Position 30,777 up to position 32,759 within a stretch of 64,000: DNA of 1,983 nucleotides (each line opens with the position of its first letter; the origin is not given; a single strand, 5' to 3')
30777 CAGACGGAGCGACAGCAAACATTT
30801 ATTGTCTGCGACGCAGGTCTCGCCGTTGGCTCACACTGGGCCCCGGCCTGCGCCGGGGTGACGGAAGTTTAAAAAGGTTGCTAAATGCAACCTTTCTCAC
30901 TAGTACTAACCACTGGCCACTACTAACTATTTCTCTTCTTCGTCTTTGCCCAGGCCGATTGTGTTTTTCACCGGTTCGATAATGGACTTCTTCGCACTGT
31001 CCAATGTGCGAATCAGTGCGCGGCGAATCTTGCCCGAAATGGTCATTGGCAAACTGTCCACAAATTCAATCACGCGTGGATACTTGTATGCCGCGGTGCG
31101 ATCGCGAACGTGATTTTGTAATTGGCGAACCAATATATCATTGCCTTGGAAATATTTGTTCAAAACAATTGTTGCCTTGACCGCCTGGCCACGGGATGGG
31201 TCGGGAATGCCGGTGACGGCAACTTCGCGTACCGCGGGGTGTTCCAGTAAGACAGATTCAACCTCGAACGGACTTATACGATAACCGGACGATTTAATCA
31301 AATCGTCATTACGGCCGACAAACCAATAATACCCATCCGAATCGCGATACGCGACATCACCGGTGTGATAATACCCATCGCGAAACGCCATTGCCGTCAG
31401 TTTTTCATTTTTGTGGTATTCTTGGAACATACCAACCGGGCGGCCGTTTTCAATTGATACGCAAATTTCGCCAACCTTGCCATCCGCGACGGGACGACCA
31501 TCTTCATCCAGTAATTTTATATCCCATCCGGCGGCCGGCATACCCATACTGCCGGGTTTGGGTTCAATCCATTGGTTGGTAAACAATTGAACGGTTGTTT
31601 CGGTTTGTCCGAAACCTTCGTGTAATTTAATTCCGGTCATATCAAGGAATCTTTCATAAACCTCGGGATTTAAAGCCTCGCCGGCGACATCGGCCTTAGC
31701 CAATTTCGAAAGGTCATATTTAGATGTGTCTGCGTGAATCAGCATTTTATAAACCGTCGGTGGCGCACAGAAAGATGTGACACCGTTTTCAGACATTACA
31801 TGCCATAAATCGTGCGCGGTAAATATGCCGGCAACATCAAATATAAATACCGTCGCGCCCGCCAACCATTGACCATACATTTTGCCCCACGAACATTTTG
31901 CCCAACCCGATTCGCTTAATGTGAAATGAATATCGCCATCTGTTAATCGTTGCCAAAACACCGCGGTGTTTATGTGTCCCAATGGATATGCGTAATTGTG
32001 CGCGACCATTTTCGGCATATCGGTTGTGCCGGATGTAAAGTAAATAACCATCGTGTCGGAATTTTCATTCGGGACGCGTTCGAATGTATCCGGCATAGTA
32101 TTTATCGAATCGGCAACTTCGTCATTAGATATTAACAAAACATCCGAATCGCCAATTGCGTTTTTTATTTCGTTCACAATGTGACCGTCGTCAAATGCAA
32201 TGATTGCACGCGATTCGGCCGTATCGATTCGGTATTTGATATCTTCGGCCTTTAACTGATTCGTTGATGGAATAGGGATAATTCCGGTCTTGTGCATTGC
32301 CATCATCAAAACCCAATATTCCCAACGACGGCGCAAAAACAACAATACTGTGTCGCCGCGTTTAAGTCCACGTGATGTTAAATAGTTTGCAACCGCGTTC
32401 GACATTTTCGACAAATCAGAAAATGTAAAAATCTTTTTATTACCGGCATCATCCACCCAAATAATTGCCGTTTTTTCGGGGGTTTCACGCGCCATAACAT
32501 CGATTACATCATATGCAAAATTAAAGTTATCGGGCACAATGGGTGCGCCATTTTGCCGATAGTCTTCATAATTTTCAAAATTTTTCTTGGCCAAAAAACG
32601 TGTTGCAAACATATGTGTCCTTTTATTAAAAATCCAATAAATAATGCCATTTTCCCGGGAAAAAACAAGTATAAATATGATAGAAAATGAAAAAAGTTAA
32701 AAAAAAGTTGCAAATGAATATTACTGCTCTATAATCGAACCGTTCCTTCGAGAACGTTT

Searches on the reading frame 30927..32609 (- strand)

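Call 93: search_protein_families(library=pfam, proteins=[window:30927-32609:-], max_evalue=0.001)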
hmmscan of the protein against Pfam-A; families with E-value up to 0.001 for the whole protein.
window:30927-32609:- (560 aa): 2 families
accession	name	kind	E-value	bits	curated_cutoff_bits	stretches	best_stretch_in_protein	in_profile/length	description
PF00501.34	AMP-binding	-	2.2e-64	218.1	29.9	1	40-385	5-375/384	AMP-binding enzyme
PF13193.12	AMP-binding_C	-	7.6e-22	78.5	24.5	1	449-527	1-76/76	AMP-binding enzyme C-terminal domain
